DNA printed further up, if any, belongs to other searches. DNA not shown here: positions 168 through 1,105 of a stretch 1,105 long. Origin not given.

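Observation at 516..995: BTB/POZ domain with a ~50-residue acidic loop inserted between strand B1 and the conserved HR…SPFF helix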

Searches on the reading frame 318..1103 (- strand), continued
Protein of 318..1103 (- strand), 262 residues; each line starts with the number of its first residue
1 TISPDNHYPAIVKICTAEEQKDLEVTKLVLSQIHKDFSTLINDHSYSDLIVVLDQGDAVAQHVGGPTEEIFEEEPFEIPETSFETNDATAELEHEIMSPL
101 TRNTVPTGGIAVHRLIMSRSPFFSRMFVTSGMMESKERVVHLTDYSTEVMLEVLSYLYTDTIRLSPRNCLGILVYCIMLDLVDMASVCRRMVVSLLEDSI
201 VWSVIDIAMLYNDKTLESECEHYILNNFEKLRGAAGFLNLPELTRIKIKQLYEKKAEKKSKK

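Call 20: search_solved_structures(query=P0004, max_evalue=0.001, show_alignments=2)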
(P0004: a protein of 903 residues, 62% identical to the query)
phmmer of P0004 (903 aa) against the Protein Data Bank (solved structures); distinct sequences matched with E-value up to 0.001: 49.
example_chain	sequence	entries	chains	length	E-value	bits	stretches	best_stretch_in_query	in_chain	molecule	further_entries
9mey_B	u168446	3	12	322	2.4e-22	82.3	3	397-495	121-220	Leucine-zipper-like transcriptional regulator 1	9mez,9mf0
9d1i_A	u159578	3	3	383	4.8e-20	74.7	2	397-474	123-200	Kelch domain-containing protein 3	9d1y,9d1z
7kzm_A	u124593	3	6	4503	1.2e-16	63.5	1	396-525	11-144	Heavy chain alpha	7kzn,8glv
8glv_Eb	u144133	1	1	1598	5.1e-16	61.4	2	397-479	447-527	Flagellar associated protein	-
5gqt_A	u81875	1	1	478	2.3e-15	59.2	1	404-523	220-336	Nitrile-specifier protein 1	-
9d8p_A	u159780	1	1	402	1e-12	50.5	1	391-484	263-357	Kelch domain-containing protein 10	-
8khp_A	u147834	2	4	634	1.2e-12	50.2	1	748-882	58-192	Kelch-like protein 22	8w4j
8k8t_K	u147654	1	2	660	1.4e-12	50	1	748-882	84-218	Kelch-like protein 22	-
9tsn_A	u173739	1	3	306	1.5e-11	46.6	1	400-496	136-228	Kelch protein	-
5a10_A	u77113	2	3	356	2.3e-11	46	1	393-526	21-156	THIOCYANATE FORMING PROTEIN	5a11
8uxs_A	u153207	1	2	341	3.1e-10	42.2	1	387-525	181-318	Kelch domain-containing protein 2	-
9bc9_A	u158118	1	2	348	3.2e-10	42.2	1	388-525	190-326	Kelch domain-containing protein 2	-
8ebl_A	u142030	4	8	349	3.2e-10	42.2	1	388-525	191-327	Kelch domain-containing protein 2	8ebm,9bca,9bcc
8sge_A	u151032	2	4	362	3.6e-10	42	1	387-525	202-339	Kelch domain-containing protein 2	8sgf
6do3_A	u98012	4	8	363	3.7e-10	42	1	387-525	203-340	Kelch domain-containing protein 2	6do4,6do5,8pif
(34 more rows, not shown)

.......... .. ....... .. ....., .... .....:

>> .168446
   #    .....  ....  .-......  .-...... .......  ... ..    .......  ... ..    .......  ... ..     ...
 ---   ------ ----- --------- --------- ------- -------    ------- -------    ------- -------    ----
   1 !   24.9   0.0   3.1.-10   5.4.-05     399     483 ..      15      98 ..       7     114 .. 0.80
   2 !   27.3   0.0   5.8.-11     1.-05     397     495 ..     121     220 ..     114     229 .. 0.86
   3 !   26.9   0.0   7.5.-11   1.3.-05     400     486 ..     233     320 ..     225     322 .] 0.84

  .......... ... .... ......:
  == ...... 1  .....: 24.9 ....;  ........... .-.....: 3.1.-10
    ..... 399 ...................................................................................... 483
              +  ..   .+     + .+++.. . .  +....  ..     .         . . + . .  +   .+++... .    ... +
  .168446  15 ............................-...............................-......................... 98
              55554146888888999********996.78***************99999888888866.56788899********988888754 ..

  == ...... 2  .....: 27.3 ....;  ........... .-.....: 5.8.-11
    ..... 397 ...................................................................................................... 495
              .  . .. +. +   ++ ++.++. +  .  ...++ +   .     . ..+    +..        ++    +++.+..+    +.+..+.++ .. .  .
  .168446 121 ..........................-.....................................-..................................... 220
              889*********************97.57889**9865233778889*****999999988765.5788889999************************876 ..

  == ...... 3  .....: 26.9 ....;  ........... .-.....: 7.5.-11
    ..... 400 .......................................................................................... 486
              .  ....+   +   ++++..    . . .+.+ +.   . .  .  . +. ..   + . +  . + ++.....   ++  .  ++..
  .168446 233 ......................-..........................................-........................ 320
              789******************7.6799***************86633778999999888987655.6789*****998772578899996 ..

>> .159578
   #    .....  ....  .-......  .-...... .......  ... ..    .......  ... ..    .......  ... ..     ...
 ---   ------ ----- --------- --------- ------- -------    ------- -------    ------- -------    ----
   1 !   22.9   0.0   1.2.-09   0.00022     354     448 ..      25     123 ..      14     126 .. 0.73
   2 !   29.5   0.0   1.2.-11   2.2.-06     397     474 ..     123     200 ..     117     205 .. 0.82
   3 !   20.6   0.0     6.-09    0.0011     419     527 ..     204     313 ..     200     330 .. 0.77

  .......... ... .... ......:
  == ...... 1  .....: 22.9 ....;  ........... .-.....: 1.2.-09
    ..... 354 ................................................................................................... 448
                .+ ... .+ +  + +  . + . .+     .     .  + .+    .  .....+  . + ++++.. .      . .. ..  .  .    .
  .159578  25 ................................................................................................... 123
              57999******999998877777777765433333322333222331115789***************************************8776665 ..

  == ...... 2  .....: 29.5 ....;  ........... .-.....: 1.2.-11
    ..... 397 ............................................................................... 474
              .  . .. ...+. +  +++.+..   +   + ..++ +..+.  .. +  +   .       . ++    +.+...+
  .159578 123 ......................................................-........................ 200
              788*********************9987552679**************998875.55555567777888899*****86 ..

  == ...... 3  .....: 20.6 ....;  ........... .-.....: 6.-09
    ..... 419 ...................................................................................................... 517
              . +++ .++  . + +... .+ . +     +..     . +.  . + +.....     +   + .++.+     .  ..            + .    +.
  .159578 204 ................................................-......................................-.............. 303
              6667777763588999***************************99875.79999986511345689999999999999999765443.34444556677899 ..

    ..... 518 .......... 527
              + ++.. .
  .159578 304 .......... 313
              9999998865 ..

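Call 21: list_cluster_members(proteins=[P0003, P0004, P0005, P0006, P0007, P0010, P0011, P0014])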
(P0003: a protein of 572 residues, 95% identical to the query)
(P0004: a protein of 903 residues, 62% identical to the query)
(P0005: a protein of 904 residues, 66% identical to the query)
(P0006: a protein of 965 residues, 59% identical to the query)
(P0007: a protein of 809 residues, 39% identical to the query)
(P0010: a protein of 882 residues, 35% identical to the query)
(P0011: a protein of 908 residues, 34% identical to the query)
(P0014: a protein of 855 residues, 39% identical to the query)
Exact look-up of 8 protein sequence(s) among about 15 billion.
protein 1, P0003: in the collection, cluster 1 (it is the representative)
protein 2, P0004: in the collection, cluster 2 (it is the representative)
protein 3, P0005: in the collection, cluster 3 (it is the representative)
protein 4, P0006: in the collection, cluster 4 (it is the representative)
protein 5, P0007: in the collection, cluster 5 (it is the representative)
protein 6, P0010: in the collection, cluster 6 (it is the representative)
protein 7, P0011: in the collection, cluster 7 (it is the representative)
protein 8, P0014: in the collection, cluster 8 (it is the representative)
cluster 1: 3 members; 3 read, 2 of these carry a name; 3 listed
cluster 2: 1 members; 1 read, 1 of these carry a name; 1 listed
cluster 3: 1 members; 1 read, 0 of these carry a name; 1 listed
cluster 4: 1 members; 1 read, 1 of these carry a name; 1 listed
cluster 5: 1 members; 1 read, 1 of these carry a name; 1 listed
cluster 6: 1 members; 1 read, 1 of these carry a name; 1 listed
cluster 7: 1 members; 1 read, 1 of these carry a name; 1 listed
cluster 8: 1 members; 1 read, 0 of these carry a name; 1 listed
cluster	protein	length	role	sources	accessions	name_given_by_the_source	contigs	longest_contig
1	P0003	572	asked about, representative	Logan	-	-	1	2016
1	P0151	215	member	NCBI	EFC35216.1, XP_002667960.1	predicted protein, partial [Naegleria gruberi]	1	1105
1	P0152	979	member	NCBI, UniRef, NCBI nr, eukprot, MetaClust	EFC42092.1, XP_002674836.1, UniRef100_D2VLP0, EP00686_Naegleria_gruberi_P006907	predicted protein [Naegleria gruberi] | Predicted protein n=2 Tax=Naegleria gruberi TaxID=5762 RepID=D2VLP0_NAEGR | uncharacterized protein NAEGRDRAFT_50587 [Naegleria gruberi]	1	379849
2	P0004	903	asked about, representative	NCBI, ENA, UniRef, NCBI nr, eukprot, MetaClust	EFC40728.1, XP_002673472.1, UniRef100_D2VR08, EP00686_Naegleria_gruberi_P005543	predicted protein [Naegleria gruberi] | Predicted protein n=1 Tax=Naegleria gruberi TaxID=5762 RepID=D2VR08_NAEGR | uncharacterized protein NAEGRDRAFT_51566 [Naegleria gruberi]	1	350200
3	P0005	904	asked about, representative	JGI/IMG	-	-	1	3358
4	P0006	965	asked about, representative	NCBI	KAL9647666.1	hypothetical protein ABK040_015155 [Willaertia magna]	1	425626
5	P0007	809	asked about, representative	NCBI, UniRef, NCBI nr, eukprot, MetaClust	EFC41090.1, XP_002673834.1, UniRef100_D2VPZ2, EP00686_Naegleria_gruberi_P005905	predicted protein [Naegleria gruberi] | Predicted protein n=1 Tax=Naegleria gruberi TaxID=5762 RepID=D2VPZ2_NAEGR | uncharacterized protein NAEGRDRAFT_71106 [Naegleria gruberi]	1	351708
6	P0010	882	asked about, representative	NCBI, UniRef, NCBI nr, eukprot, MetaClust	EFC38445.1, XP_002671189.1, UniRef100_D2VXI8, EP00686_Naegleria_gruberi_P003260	predicted protein [Naegleria gruberi] | Predicted protein n=1 Tax=Naegleria gruberi TaxID=5762 RepID=D2VXI8_NAEGR | uncharacterized protein NAEGRDRAFT_81606 [Naegleria gruberi]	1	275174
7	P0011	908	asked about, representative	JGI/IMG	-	hypothetical protein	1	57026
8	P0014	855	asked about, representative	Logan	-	-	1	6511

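Call 33: predict_structure(alignment_id=A2)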
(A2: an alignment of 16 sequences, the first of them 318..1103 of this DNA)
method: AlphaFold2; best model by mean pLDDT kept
length: 262 residues; sequences in the alignment: 16
mean_pLDDT: 77.2   pTM: 0.65
mean pLDDT of the five models: 77.2, 75.7, 75.0, 69.3, 67.5
residues with pLDDT >= 90: 94; 70-90: 92; 50-70: 32; < 50: 44
segments of 3 or more residues with pLDDT < 50: 57-98
pLDDT, mean of each block of 10 residues (from residue 1): 59 65 76 79 74 61 40 41 41 45 68 84 82 75 87 88 89 92 92 94 96 96 97 95 96 95 90
secondary structure, 60 per line:
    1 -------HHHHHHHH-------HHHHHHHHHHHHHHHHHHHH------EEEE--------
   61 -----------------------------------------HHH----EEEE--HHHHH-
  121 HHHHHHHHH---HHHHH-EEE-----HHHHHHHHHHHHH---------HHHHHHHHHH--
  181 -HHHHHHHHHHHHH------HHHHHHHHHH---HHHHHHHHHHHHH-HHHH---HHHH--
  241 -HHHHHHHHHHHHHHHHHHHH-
elements in order: H8-15 H23-42 E49-52 E109-112 H115-119 H121-129 H133-137 E139-141 H147-159 H169-178 H182-194 H201-210 H214-226 H228-231 H235-238 H242-261

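Call 37: fold_search(model_id=the predicted structure, library=pdb)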
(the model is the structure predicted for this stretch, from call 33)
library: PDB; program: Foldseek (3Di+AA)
matches with E <= 10: 340; with E <= 0.001: 87
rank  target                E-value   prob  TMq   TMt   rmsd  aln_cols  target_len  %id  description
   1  8vrt_B                4.3e-08  1.00  0.59  0.31   3.2       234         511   19  The structure of LSD1-CoREST-HDAC1 in complex with KBTBD4R313PRR mutant (released 2024-11-27)
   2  8vrt_A                8.2e-08  1.00  0.59  0.31   3.5       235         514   19  The structure of LSD1-CoREST-HDAC1 in complex with KBTBD4R313PRR mutant (released 2024-11-27)
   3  8voj_B                1.2e-07  1.00  0.59  0.32   3.2       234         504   19  The Cryo-EM structure of LSD1-CoREST-HDAC1 in complex with KBTBD4 enhanced by UM171 and IP6 (released 2024-12-04)
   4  8h36_A                1.6e-07  1.00  0.55  0.27   3.6       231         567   15  Cryo-EM Structure of the KBTBD2-CUL3-Rbx1-p85a dimeric complex (released 2023-10-11)
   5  4j8z_A                2.3e-07  1.00  0.56  0.79   3.5       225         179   15  Crystal Structure of the Human SPOP BTB Domain (released 2013-09-11)
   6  9i2c_A                2.8e-07  1.00  0.49  0.27   2.2       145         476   25  Cryo-EM structure of KBTBD4 WT-HDAC2-CoREST1 2:1:1 complex mediated by molecular glue UM171 (released 2025-04-09)
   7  8h36_B                3.4e-07  1.00  0.55  0.27   3.6       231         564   15  Cryo-EM Structure of the KBTBD2-CUL3-Rbx1-p85a dimeric complex (released 2023-10-11)
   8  8dwv_H                4.1e-07  1.00  0.53  0.41   2.5       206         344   16  Full-length wild type SPOP (released 2023-01-18)
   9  8h37_P                4.5e-07  1.00  0.55  0.28   3.6       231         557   15  Cryo-EM Structure of the KBTBD2-CUL3-Rbx1-p85a tetrameric complex (released 2023-10-11)
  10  8h33_B                4.5e-07  1.00  0.55  0.28   3.8       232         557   15  Cryo-EM Structure of the KBTBD2-Cul3-Rbx1 tetrameric complex (released 2023-10-11)
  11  4j8z_B                4.8e-07  1.00  0.56  0.80   3.4       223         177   15  Crystal Structure of the Human SPOP BTB Domain (released 2013-09-11)
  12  9out_J                6.3e-07  1.00  0.53  0.41   2.5       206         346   16  SPOP double donut locally refined MATH domains (released 2025-07-30)
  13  8dws_H                7.0e-07  1.00  0.50  0.39   2.7       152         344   20  Full-length E47K SPOP (released 2023-01-18)
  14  8dws_B                7.9e-07  1.00  0.58  0.44   2.6       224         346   14  Full-length E47K SPOP (released 2023-01-18)
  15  8vpq_B                7.9e-07  1.00  0.59  0.32   3.2       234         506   19  The structure of LSD1-CoREST-HDAC1 in complex with KBTBD4IPR310delinsTTYML (released 2024-11-27)
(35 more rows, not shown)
